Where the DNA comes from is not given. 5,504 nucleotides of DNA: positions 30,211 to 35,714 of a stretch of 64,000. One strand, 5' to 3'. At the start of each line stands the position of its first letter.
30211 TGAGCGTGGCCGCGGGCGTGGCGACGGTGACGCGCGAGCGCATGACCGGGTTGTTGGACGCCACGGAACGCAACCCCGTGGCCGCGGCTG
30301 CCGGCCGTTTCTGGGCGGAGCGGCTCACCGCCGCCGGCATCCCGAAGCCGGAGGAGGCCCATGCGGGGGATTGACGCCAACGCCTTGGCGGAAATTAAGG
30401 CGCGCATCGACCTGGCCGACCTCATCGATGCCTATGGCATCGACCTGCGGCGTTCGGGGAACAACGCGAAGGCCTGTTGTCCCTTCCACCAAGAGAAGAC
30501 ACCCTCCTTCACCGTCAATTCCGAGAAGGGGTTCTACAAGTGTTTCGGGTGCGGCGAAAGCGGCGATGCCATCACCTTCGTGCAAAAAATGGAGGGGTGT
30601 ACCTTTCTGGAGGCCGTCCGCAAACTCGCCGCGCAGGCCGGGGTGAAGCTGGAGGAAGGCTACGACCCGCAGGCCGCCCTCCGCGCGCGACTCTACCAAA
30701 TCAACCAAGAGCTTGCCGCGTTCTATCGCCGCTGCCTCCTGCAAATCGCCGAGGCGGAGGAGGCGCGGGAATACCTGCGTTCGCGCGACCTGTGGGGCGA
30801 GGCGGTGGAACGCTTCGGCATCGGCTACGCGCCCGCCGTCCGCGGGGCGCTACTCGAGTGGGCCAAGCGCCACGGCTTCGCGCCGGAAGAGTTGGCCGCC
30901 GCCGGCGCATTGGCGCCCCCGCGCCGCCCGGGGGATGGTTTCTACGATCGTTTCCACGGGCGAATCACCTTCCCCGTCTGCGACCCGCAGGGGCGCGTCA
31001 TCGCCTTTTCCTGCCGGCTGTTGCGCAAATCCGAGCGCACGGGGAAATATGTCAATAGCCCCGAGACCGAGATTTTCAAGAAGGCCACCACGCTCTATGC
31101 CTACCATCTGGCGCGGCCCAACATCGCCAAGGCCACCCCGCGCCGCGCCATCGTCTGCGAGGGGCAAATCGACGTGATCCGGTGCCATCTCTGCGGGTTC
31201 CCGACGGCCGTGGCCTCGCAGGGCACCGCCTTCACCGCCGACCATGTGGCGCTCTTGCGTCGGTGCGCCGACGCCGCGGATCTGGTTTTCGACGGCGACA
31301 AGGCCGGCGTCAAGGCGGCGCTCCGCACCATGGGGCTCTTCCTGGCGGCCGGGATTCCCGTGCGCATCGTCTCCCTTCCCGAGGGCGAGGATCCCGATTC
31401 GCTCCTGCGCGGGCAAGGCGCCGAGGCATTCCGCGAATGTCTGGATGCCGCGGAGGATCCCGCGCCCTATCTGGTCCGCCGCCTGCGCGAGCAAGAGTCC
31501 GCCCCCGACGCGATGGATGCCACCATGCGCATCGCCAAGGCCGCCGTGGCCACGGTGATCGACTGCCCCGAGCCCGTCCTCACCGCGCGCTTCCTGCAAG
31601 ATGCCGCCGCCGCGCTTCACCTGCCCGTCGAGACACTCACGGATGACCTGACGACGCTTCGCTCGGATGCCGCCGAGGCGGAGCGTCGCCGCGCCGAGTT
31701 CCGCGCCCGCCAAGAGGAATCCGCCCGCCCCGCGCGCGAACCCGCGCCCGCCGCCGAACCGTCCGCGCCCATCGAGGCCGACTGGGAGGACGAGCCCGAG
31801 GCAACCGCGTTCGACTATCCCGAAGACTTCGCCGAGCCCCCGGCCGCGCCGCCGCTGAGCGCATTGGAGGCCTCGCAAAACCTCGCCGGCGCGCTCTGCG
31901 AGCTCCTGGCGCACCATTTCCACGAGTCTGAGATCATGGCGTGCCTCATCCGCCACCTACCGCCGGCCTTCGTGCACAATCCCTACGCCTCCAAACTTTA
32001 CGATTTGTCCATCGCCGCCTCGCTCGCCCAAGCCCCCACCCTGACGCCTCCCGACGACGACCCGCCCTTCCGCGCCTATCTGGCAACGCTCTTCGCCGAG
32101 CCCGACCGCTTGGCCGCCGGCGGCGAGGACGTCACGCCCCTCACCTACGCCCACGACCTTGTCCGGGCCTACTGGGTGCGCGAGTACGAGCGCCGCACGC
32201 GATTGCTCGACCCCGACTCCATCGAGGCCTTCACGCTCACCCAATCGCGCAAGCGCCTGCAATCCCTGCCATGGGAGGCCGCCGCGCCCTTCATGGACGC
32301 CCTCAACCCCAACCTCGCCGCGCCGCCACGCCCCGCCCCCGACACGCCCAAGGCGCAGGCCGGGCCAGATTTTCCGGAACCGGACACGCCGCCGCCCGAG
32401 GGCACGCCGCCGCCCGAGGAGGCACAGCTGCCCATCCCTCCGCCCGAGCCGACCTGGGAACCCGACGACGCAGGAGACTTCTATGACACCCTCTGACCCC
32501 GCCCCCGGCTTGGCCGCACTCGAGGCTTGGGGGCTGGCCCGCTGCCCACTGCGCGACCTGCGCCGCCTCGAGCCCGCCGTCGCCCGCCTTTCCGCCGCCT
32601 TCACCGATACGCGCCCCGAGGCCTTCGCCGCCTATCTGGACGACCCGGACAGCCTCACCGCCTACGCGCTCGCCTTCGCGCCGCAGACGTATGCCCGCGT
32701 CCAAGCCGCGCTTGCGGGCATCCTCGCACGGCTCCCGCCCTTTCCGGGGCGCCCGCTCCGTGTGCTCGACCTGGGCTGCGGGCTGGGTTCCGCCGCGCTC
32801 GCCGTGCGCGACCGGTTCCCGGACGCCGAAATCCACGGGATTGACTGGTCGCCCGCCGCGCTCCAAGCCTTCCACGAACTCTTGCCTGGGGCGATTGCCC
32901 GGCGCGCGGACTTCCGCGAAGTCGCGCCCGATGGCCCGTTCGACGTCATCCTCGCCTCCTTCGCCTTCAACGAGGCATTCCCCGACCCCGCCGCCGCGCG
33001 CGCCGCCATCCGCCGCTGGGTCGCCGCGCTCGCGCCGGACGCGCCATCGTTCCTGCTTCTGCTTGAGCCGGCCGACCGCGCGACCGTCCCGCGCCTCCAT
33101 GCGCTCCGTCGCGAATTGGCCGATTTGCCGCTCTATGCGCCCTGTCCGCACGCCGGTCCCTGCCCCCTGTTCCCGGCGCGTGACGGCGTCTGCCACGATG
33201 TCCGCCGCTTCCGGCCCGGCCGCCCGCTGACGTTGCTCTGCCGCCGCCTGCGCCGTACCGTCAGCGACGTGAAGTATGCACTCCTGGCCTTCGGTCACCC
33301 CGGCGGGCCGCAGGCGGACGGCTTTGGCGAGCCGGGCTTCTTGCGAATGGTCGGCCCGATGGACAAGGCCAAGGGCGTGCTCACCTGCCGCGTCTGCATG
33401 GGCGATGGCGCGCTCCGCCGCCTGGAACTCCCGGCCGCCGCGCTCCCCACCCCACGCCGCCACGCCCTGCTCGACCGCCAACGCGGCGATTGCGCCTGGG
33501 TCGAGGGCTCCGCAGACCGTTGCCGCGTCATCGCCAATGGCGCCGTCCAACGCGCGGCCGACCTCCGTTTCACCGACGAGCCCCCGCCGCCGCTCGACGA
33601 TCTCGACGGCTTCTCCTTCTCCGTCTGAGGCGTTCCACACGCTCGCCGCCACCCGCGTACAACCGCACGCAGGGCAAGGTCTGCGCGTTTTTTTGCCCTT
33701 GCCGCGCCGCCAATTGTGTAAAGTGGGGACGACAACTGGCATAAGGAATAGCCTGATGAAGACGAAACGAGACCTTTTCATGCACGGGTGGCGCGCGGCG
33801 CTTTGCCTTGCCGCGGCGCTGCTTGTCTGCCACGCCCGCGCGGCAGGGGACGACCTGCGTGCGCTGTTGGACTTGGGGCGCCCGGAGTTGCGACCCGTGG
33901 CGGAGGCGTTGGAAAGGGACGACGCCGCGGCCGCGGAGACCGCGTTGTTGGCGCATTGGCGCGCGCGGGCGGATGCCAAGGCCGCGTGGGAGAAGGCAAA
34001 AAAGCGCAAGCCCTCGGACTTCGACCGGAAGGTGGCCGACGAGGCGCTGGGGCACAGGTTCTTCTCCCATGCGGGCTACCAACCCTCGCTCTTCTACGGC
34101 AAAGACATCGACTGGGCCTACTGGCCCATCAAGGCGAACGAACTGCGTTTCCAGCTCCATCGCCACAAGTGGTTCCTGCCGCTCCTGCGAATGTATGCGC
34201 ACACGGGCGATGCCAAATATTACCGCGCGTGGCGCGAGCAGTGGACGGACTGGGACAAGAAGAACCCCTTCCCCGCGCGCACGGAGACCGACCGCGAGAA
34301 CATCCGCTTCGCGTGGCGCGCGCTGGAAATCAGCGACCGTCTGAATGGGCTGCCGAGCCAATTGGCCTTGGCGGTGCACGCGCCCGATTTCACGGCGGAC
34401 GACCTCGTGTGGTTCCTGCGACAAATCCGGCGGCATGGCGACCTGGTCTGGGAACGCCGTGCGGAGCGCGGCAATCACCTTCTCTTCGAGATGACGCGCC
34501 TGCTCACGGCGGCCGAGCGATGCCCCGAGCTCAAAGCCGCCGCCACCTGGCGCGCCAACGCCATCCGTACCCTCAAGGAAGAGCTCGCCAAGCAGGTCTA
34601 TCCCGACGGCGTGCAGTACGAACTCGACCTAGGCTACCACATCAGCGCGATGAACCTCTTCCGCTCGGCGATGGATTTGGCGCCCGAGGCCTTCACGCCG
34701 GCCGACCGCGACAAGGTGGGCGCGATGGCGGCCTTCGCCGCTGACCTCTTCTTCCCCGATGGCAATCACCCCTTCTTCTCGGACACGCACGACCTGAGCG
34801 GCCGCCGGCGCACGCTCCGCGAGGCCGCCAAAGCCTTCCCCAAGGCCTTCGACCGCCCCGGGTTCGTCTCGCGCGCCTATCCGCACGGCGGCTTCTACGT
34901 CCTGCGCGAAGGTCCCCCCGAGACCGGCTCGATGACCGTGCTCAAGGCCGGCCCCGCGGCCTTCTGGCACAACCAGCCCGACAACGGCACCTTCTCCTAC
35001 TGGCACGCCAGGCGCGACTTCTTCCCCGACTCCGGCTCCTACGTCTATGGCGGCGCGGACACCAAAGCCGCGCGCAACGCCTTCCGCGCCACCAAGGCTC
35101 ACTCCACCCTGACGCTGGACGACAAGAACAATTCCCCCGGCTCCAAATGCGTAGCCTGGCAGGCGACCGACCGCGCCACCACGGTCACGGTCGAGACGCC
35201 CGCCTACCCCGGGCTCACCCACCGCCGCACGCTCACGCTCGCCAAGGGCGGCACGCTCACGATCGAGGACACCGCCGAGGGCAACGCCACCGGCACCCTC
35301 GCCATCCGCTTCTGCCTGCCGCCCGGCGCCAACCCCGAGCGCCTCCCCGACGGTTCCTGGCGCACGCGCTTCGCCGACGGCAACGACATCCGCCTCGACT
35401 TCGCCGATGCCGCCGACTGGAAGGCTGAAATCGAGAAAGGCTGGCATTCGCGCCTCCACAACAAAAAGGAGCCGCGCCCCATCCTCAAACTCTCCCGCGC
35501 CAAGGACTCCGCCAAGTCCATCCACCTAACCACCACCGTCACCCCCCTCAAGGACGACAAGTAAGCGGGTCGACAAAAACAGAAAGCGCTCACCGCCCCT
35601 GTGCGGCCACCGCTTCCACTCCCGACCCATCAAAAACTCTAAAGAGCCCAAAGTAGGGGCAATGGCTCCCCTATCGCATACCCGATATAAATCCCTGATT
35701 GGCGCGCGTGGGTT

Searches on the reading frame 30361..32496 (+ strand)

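Call 58: search_protein_families(library=pfam, proteins=[window:30361-32496:+], max_evalue=0.00001)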
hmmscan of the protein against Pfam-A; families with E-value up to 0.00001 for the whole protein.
window:30361-32496:+ (711 aa): 6 families
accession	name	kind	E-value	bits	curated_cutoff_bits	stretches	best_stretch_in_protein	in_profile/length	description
PF01807.25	Zn_ribbon_DnaG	-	1.9e-34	117.8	24.9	1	6-98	3-94/98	CHC2 zinc finger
PF08275.17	DNAG_N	-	4.7e-33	114.4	26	1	125-251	4-127/128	DNA primase catalytic core, N-terminal domain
PF13155.12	Toprim_2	-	3.9e-15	56.4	22.1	1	264-349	1-88/88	Toprim-like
PF13662.12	Toprim_4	-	8.1e-13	48.8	25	1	262-337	2-84/85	Toprim domain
PF13362.12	Toprim_3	-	9.1e-07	29.7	27.2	1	263-355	2-95/95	Toprim domain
PF01751.28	Toprim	-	7e-06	26.6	23.1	0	263-337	2-94/96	Toprim domain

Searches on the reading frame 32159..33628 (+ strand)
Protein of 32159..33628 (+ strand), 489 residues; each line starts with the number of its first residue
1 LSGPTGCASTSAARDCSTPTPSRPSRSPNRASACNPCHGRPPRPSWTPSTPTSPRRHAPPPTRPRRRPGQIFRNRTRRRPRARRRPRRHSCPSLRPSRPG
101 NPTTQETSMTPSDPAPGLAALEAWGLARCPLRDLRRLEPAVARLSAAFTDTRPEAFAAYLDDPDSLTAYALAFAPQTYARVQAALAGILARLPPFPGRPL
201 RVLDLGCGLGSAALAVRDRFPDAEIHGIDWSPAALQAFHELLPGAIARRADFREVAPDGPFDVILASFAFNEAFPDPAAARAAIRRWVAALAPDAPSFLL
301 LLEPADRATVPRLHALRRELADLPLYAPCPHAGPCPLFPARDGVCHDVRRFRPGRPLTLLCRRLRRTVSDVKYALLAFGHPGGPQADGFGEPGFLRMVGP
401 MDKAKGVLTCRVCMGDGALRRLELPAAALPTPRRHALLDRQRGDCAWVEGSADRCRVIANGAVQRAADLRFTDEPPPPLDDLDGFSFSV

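Call 59: search_protein_families(library=pfam, proteins=[window:32159-33628:+], max_evalue=0.00001)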
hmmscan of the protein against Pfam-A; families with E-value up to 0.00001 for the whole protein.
window:32159-33628:+ (489 aa): 6 families
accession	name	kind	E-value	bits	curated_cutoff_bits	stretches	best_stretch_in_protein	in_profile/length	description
PF09243.16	Rsm22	-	1.9e-16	60.8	23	1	167-422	5-252/275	Mitochondrial small ribosomal subunit Rsm22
PF13649.12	Methyltransf_25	-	2.4e-12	47.8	27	1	202-293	1-95/97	Methyltransferase domain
PF08242.18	Methyltransf_12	-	2.7e-11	44.5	30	1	203-294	1-95/98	Methyltransferase domain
PF13489.12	Methyltransf_23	-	1.2e-10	41.8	27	1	180-322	4-131/164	Methyltransferase domain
PF08241.18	Methyltransf_11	-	3.2e-09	37.7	21.2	1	203-288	1-87/95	Methyltransferase domain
PF13847.12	Methyltransf_31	-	4.6e-08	33.3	27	1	200-280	5-93/145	Methyltransferase domain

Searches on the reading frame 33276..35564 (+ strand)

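Call 58: search_protein_families(library=pfam, proteins=[window:33276-35564:+], max_evalue=0.00001)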
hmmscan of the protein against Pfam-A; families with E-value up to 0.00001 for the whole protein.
window:33276-35564:+ (762 aa): 2 families
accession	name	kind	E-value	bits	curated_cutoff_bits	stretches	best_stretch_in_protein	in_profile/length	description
PF16889.11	Hepar_II_III_N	-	4.4e-86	289.7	22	1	196-523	3-334/340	Heparinase II/III N-terminus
PF07940.18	Hepar_II_III_C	-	2.6e-32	112.7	24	1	531-735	5-217/237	Heparinase II/III-like, C-terminal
